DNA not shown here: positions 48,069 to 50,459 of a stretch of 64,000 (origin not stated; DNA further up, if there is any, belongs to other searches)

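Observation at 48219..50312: TIR domain replaces the membrane anchor of an otherwise complete FtsK/SpoIIIE DNA translocase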

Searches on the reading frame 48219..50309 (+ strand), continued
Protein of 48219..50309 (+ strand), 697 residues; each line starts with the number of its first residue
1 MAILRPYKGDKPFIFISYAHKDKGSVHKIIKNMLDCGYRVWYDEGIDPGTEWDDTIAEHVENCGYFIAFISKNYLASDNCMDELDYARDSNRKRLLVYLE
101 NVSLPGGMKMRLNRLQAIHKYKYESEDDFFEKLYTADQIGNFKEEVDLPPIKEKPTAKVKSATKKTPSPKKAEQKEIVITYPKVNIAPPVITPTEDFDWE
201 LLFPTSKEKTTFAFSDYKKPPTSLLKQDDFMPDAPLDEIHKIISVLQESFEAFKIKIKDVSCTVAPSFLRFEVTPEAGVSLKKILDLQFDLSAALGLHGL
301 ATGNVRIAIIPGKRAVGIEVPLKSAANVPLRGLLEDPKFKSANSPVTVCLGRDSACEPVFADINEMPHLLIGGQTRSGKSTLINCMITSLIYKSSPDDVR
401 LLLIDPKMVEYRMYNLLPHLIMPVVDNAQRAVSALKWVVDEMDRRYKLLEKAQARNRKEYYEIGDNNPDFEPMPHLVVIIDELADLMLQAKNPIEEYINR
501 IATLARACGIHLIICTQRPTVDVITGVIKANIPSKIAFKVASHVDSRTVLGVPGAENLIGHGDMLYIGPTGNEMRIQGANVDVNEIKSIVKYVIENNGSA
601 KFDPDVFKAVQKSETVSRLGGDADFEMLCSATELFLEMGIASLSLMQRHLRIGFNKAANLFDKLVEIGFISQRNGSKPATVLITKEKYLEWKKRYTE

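Call 31: search_protein_families(library=pfam, proteins=[P0222, P0223, P0224, P0225, P0226, P0228, P0231, P0232, P0234], max_evalue=0.00001)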
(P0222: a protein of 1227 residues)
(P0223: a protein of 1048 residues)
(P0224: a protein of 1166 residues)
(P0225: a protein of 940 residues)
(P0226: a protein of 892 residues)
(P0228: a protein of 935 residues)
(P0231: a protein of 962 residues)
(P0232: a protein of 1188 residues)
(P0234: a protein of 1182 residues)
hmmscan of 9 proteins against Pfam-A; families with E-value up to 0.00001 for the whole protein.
P0222 (1227 aa): 8 families
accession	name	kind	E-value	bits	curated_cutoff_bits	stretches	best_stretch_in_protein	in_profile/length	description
PF01580.24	FtsK_SpoIIIE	-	7.9e-102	339.8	24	2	851-1044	1-221/221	FtsK/SpoIIIE family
PF09397.16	FtsK_gamma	-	3.7e-42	142.3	30.6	2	1154-1214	3-63/63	Ftsk gamma domain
PF01965.30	DJ-1_PfpI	-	2.2e-37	128.9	26.6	1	2-161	3-164/165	DJ-1/PfpI family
PF17854.6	FtsK_alpha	-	2.4e-25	89.1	22.9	1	745-844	1-101/101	FtsK alpha domain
PF01935.23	DUF87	-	1.2e-13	52.1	23.2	0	330-446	25-103/220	Helicase HerA, central domain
PF12846.13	AAA_10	-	3.2e-07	30.2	27.5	0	329-394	22-78/362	AAA-like domain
PF13191.12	AAA_16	-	6.1e-07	30.5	32.6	0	328-440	24-141/167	AAA ATPase domain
PF00004.35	AAA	-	2.9e-06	28.2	21.2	0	334-477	4-112/131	ATPase family associated with various cellular activities (AAA)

P0223 (1048 aa): 7 families
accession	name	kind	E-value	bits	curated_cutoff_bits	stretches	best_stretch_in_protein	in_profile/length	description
PF01580.24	FtsK_SpoIIIE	-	1.1e-95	319.7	24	2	697-888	2-220/221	FtsK/SpoIIIE family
PF09397.16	FtsK_gamma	-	9.4e-22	76.9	30.6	1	974-1033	3-62/63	Ftsk gamma domain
PF17854.6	FtsK_alpha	-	4.9e-21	75.3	22.9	2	194-277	16-99/101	FtsK alpha domain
PF13676.11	TIR_2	-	1.4e-18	68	28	1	11-97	1-92/122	TIR domain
PF13401.12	AAA_22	-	5.9e-09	36.8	27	0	330-476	7-123/130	AAA domain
PF13245.12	AAA_19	-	9.7e-07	29.5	25.1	0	736-856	14-104/134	AAA domain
PF00004.35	AAA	-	1.7e-06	28.9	21.2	0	737-888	2-112/131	ATPase family associated with various cellular activities (AAA)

P0224 (1166 aa): 6 families
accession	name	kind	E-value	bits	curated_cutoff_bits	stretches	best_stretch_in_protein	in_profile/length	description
PF01580.24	FtsK_SpoIIIE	-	3.3e-107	357.4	24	2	764-955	16-220/221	FtsK/SpoIIIE family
PF17854.6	FtsK_alpha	-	1.8e-52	176.2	22.9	2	644-744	1-101/101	FtsK alpha domain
PF09397.16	FtsK_gamma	-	2.1e-44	149.5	30.6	2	1064-1124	2-62/63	Ftsk gamma domain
PF01935.23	DUF87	-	2e-08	35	23.2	0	774-827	9-61/220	Helicase HerA, central domain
PF20703.3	nSTAND1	-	8.4e-07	29.4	27.1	0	220-288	15-86/379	Novel STAND NTPase 1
PF12846.13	AAA_10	-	1.1e-06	28.4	27.5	0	786-836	21-66/362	AAA-like domain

P0225 (940 aa): 6 families
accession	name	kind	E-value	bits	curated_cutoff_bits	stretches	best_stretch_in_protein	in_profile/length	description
PF01580.24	FtsK_SpoIIIE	-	3.6e-79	265.7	24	2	304-480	14-219/221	FtsK/SpoIIIE family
PF17854.6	FtsK_alpha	-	3.4e-43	146.4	22.9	2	700-800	1-101/101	FtsK alpha domain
PF09397.16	FtsK_gamma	-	1.8e-20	72.9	30.6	1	580-640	2-62/63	Ftsk gamma domain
PF13676.11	TIR_2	-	3.1e-17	63.6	28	1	11-98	1-93/122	TIR domain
PF01935.23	DUF87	-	6.4e-08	33.4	23.2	0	828-893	3-68/220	Helicase HerA, central domain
PF13191.12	AAA_16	-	3.2e-06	28.2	32.6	0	845-871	25-51/167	AAA ATPase domain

P0226 (892 aa): 5 families
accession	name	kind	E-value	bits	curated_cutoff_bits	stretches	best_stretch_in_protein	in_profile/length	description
PF01580.24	FtsK_SpoIIIE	-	1.8e-54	185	24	1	352-538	6-220/221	FtsK/SpoIIIE family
PF09397.16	FtsK_gamma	-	1.6e-45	153.1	30.6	2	635-694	3-62/63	Ftsk gamma domain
PF13676.11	TIR_2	-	1.6e-40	138.8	28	2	759-866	1-109/122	TIR domain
PF17854.6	FtsK_alpha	-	2.3e-28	98.8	22.9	1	240-339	1-100/101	FtsK alpha domain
PF01582.25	TIR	-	2.1e-09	37.9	21.3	0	770-837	17-85/179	TIR domain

P0228 (935 aa): 5 families
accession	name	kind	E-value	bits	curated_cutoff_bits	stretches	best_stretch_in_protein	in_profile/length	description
PF01580.24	FtsK_SpoIIIE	-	2.1e-123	410.4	24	2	556-764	2-220/221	FtsK/SpoIIIE family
PF17854.6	FtsK_alpha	-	9.7e-29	100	22.9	2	451-548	4-101/101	FtsK alpha domain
PF09397.16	FtsK_gamma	-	1.1e-20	73.6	30.6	1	869-928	2-61/63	Ftsk gamma domain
PF12846.13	AAA_10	-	3.6e-08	33.3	27.5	0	591-635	20-60/362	AAA-like domain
PF25199.1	nSTAND_NTPase5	-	2.1e-06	28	34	0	151-231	40-122/145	Novel STAND NTPase 5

P0231 (962 aa): 7 families
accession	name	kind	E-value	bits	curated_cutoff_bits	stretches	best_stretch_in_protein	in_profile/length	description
PF01580.24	FtsK_SpoIIIE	-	9e-100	333.1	24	2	228-420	3-221/221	FtsK/SpoIIIE family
PF17854.6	FtsK_alpha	-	1.3e-20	73.9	22.9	2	126-218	5-100/101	FtsK alpha domain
PF01935.23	DUF87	-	2.1e-09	38.2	23.2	0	254-406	12-125/220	Helicase HerA, central domain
PF20703.3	nSTAND1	-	3.4e-09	37.3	27.1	0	680-826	28-154/379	Novel STAND NTPase 1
PF00437.27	T2SSE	-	1.9e-07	30.6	24.9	0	237-286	115-165/370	Type II/IV secretion system protein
PF05621.17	TniB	-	1.2e-06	28.5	22.4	0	345-405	94-154/189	Bacterial TniB protein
PF12846.13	AAA_10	-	5.8e-06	26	27.5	0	249-305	7-59/362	AAA-like domain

P0232 (1188 aa): 3 families
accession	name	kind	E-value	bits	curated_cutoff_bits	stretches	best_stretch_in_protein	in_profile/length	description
PF01580.24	FtsK_SpoIIIE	-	7.2e-75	251.7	24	2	127-314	1-217/221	FtsK/SpoIIIE family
PF17854.6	FtsK_alpha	-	3.2e-32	111.2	22.9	2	19-120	2-101/101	FtsK alpha domain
PF09397.16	FtsK_gamma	-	4.3e-25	87.6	30.6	2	1006-1063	6-63/63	Ftsk gamma domain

P0234 (1182 aa): 8 families
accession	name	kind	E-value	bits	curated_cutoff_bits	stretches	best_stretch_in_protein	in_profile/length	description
PF01580.24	FtsK_SpoIIIE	-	7.2e-106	353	24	2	255-427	16-221/221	FtsK/SpoIIIE family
PF17854.6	FtsK_alpha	-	4.2e-15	56.2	22.9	1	619-710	11-101/101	FtsK alpha domain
PF12846.13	AAA_10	-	4.2e-11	42.9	27.5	0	753-802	20-64/362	AAA-like domain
PF01935.23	DUF87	-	1.1e-10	42.4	23.2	0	755-813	24-69/220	Helicase HerA, central domain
PF09397.16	FtsK_gamma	-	1.4e-07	31.5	30.6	0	1038-1087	4-53/63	Ftsk gamma domain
PF13245.12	AAA_19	-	2.3e-06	28.3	25.1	0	755-876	12-109/134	AAA domain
PF10412.15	TrwB_AAD_bind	-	5.3e-06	26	20.5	0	279-301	17-39/387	Type IV secretion-system coupling protein DNA-binding domain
PF00437.27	T2SSE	-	9.6e-06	24.9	24.9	0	280-301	145-166/370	Type II/IV secretion system protein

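Call 33: find_related_loci(query=A1, collection=genome_contigs, flank=10000)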
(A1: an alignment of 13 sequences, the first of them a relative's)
Query A1 (697 aa) in genome_contigs; peptide patterns used: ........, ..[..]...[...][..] (x = any residue, [..] = any of these).
318 stretches matched a pattern; 184 encode a relative of the query (tblastn E <= 1e-3); the best 80 are kept; 80 distinct loci.
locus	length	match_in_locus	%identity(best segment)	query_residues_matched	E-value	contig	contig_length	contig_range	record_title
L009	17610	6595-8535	38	6-675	1e-136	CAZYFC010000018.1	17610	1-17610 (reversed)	MAG TPA_asm: uncultured Lachnospiraceae bacterium isolate SRP315200_co1_280 genome assembly, contig: NODE_6196_length_17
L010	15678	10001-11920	37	1-684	6e-129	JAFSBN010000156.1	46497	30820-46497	MAG: Clostridia bacterium isolate RGIG2992 Goat_Rectum-3__c605735, whole genome shotgun sequence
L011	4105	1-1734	39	63-689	3e-129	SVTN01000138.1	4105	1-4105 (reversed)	MAG: Oscillospiraceae bacterium isolate SIG696 NODE_296655_length_4105_cov_0.932127, whole genome shotgun sequence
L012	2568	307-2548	33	11-688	2e-72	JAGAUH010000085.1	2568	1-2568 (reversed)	MAG: Clostridia bacterium isolate RGIG8780 Water_deer_Colon.Co__c439586, whole genome shotgun sequence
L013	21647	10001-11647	37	1-593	5e-64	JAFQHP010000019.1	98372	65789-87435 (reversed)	MAG: Clostridia bacterium isolate RGIG1827 Goat_Cecum-5__c139991, whole genome shotgun sequence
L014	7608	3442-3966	57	4-175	2e-58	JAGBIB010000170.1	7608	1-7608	MAG: Clostridia bacterium isolate RGIG9138 Water_deer_Rectum.Co__c1160700, whole genome shotgun sequence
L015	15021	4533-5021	57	6-169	4e-57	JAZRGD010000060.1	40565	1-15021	MAG: Eubacteriales bacterium isolate T1900045493_YK20190187.MAGScoT_cleanbin_000007 SGB_7392_k141_1266290, whole genome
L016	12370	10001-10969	57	4-181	4e-57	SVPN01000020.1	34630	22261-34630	MAG: Oscillospiraceae bacterium isolate SIG592 NODE_26418_length_34630_cov_2.917746, whole genome shotgun sequence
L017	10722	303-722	61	1-140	1e-56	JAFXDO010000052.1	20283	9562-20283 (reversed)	MAG: Clostridia bacterium isolate RGIG6318 Sheep_Rectum-3__c842139, whole genome shotgun sequence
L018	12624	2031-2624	51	3-201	2e-56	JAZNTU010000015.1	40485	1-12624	MAG: Acutalibacteraceae bacterium isolate T1900044802_TS20190268.MAGScoT_cleanbin_000015 SGB_2719_k141_1570999, whole ge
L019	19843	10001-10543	51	1-190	5e-56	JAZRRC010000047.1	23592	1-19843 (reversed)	MAG: Candidatus Avispirillum sp. isolate T1900045356_YK20190046.MAGScoT_cleanbin_000048 SGB_6795_k141_1612972, whole gen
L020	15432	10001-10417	66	1-139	5e-55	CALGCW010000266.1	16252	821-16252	MAG TPA_asm: uncultured Clostridia bacterium isolate SRR6425794_bin.80_CONCOCT_v1.1_MAG genome assembly, contig: ERZ1767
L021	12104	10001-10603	48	3-191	6e-55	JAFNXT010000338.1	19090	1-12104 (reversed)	MAG: Oscillospiraceae bacterium isolate RGIG219 Dairy_cattle_Cecum-6__c1100779, whole genome shotgun sequence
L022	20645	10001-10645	45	1-211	1e-53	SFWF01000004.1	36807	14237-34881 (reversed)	MAG: bacterium isolate W2P37.032 Contig241, whole genome shotgun sequence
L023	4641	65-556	58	1-164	6e-55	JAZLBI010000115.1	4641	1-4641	MAG: Acutalibacteraceae bacterium isolate T1900045064_TC20190058.MAGScoT_cleanbin_000039 SGB_4587_k141_3747519, whole ge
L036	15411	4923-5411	51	4-179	1e-52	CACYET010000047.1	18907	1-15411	MAG: uncultured Clostridiales bacterium isolate RUG11878 genome assembly, contig: RUG11878_asm_47, whole genome shotgun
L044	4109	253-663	57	3-139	3e-52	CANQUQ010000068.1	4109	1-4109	MAG: uncultured Acetatifactor sp. isolate Lapin-032__bin19 genome assembly, contig: Lapin-032__NODE_26724_length_4109_co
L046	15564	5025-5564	52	1-179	8e-52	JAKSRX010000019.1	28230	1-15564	MAG: Acetatifactor sp. isolate Horse_feces266 MAG266_19, whole genome shotgun sequence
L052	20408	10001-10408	60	1-136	2e-51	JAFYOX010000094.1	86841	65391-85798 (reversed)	MAG: Clostridia bacterium isolate RGIG7288 Water_buffalos_Cecum-4__c731482, whole genome shotgun sequence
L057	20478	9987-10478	51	4-171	2e-50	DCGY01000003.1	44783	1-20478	MAG TPA_asm: Lachnospiraceae bacterium UBA1766 UBA1766_contig_14210, whole genome shotgun sequence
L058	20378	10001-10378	63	11-136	3e-50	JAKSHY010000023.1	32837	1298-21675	MAG: Lachnospiraceae bacterium isolate Horse_feces7 MAG007_23, whole genome shotgun sequence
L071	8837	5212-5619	59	4-139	2e-49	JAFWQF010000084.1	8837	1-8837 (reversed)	MAG: Clostridiales bacterium isolate RGIG5971 Sheep_Omasum-2__c633877, whole genome shotgun sequence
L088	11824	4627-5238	45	11-227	2e-47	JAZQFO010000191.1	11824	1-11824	MAG: Acetatifactor sp. isolate T1900044632_TS20190098.MAGScoT_cleanbin_000061 SGB_1072_k141_973915, whole genome shotgun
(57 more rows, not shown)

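Call 43: search_protein_families(library=pfam, alignment_id=A3, max_evalue=0.0001)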
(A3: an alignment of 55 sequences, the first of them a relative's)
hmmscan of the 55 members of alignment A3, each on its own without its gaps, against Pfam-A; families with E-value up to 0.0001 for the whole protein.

A. member 1, L009:6583-8598:+ (672 aa): 5 families
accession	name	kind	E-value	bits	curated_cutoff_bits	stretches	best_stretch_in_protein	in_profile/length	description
PF01580.24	FtsK_SpoIIIE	-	1.4e-47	162.5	24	1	298-476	12-221/221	FtsK/SpoIIIE family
PF13676.11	TIR_2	-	8.2e-22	78.4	28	1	13-132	1-121/122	TIR domain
PF17854.6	FtsK_alpha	-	6.1e-17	62.1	22.9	1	196-281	16-101/101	FtsK alpha domain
PF09397.16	FtsK_gamma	-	3.5e-09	36.7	30.6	1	609-652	12-55/63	Ftsk gamma domain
PF01582.25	TIR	-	2.8e-05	24.4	21.3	1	18-92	11-86/179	TIR domain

B. families by the number of members that match (of 55 scanned): 25 families
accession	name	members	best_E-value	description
PF13676.11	TIR_2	55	6.4e-39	TIR domain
PF01582.25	TIR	37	1.4e-13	TIR domain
PF08238.18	Sel1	6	6.1e-101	Sel1 repeat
PF02493.26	MORN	5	3e-92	MORN repeat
PF13306.12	LRR_5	3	2e-55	BspA type Leucine rich repeat region (6 copies)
PF01580.24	FtsK_SpoIIIE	3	1.5e-50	FtsK/SpoIIIE family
PF17854.6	FtsK_alpha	3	4.4e-19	FtsK alpha domain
PF09397.16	FtsK_gamma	2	1.5e-17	Ftsk gamma domain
PF13855.12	LRR_8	2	3.7e-10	Leucine rich repeat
PF00091.31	Tubulin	1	3.8e-31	Tubulin/FtsZ family, GTPase domain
PF12327.13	FtsZ_C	1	3e-23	FtsZ family, C-terminal domain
PF00364.28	Biotin_lipoyl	1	5.2e-16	Biotin-requiring enzyme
PF07661.19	MORN_2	1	2e-13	MORN repeat variant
PF06949.16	DUF1292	1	2.3e-12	Protein of unknown function (DUF1292)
PF08299.17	Bac_DnaA_C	1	5.4e-12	Bacterial dnaA protein helix-turn-helix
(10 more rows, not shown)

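Call 48: search_protein_families(library=pfam, proteins=[L036:4767-6308:+, L052:9992-11191:+, L046:5025-7457:+, L058:9980-12772:+, L057:9987-12611:+, L018:1566-3548:+, L044:238-2217:+, L088:4606-6612:+, L071:5188-7056:+, L013:10001-11665:+], max_evalue=0.0001)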
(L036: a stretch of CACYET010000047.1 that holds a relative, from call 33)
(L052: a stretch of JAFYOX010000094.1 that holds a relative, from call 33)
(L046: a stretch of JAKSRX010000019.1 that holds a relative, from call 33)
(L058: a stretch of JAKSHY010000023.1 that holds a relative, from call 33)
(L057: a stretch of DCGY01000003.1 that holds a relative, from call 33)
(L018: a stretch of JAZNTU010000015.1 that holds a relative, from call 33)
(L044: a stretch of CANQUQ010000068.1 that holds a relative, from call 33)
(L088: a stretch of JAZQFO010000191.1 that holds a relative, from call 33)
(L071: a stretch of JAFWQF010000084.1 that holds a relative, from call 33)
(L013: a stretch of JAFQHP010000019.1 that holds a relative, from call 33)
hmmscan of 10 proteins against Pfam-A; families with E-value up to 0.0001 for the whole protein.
L036:4767-6308:+ (514 aa): 4 families
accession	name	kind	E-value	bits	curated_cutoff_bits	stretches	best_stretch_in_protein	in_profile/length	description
PF00091.31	Tubulin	-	3.8e-31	109.3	33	1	211-371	1-189/190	Tubulin/FtsZ family, GTPase domain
PF12327.13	FtsZ_C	-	3e-23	82.4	27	1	420-513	1-94/95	FtsZ family, C-terminal domain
PF13676.11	TIR_2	-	9.1e-20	71.8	28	1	63-170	1-109/122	TIR domain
PF01582.25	TIR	-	5.6e-05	23.4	21.3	1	76-142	19-86/179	TIR domain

L052:9992-11191:+ (400 aa): 3 families
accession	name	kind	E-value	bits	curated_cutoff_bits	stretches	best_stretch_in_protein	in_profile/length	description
PF13676.11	TIR_2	-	4.1e-20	72.9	28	1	17-136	1-121/122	TIR domain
PF08299.17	Bac_DnaA_C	-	5.4e-12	46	31.5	1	310-373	4-68/69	Bacterial dnaA protein helix-turn-helix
PF00308.24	Bac_DnaA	-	1.7e-09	38.5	23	1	197-262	67-132/162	Bacterial DnaA ATPAse domain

L046:5025-7457:+ (811 aa): 2 families
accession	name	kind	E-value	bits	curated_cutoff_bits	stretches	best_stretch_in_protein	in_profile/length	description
PF13676.11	TIR_2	-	1.2e-23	84.4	28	1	14-130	1-118/122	TIR domain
PF01582.25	TIR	-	4.8e-05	23.7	21.3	0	26-91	18-84/179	TIR domain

L058:9980-12772:+ (931 aa): 3 families
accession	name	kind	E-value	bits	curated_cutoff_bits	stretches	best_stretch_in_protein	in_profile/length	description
PF08238.18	Sel1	-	4e-64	211.2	30.7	5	546-581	1-36/36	Sel1 repeat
PF13676.11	TIR_2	-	7.1e-22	78.6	28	1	11-130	1-121/122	TIR domain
PF01582.25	TIR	-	2.2e-07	31.3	21.3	1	12-90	5-86/179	TIR domain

L057:9987-12611:+ (875 aa): 4 families
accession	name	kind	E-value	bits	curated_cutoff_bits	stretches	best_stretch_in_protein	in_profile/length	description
PF08238.18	Sel1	-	5.1e-52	172.9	30.7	2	454-489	1-36/36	Sel1 repeat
PF13676.11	TIR_2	-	1.3e-22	81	28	1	11-130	1-121/122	TIR domain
PF01582.25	TIR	-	7.7e-07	29.5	21.3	1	17-90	10-86/179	TIR domain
PF23310.1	TPR_27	-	1e-05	25.6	27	0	397-432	43-78/110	Plant tetratrico peptide repeats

L018:1566-3548:+ (661 aa): 4 families
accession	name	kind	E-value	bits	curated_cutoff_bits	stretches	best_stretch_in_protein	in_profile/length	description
PF13306.12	LRR_5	-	1.4e-48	164.4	27.7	2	480-605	3-126/127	BspA type Leucine rich repeat region (6 copies)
PF13676.11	TIR_2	-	3.6e-29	102.2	28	1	167-274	1-109/122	TIR domain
PF01582.25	TIR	-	1.2e-09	38.7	21.3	1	172-246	11-86/179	TIR domain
PF13855.12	LRR_8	-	2.1e-05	24.7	27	0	547-587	15-56/61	Leucine rich repeat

L044:238-2217:+ (660 aa): 3 families
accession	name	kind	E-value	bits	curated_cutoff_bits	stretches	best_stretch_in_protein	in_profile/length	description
PF08238.18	Sel1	-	3.4e-35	119.7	30.7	2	562-595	2-35/36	Sel1 repeat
PF13676.11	TIR_2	-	3.3e-20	73.2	28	1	17-135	1-120/122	TIR domain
PF01582.25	TIR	-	2.6e-08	34.3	21.3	1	30-95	19-85/179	TIR domain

L088:4606-6612:+ (669 aa): 4 families
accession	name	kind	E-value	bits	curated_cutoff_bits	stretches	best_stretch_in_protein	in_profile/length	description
PF08238.18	Sel1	-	6.1e-101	327.7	30.7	9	398-432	1-35/36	Sel1 repeat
PF13676.11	TIR_2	-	9.5e-22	78.2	28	1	11-132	1-121/122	TIR domain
PF13432.12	TPR_16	-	4.8e-07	30.5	32.7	1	236-288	11-61/65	Tetratricopeptide repeat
PF01582.25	TIR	-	6.6e-06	26.5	21.3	1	19-90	12-86/179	TIR domain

L071:5188-7056:+ (623 aa): 3 families
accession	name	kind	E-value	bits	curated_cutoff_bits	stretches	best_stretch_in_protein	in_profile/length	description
PF02493.26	MORN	-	3e-92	297.6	22.5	12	309-331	1-23/23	MORN repeat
PF13676.11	TIR_2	-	6.2e-20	72.4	28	1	19-104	1-90/122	TIR domain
PF01582.25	TIR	-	3.4e-05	24.2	21.3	1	25-94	12-82/179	TIR domain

L013:10001-11665:+ (555 aa): 4 families
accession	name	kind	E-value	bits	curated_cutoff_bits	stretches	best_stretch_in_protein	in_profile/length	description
PF01580.24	FtsK_SpoIIIE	-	1.5e-50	172.1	24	1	287-475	2-220/221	FtsK/SpoIIIE family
PF13676.11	TIR_2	-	3.7e-20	73.1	28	1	14-133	1-121/122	TIR domain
PF17854.6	FtsK_alpha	-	1.2e-16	61.2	22.9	1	186-278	6-100/101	FtsK alpha domain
PF01582.25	TIR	-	2.5e-05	24.6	21.3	1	15-92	7-85/179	TIR domain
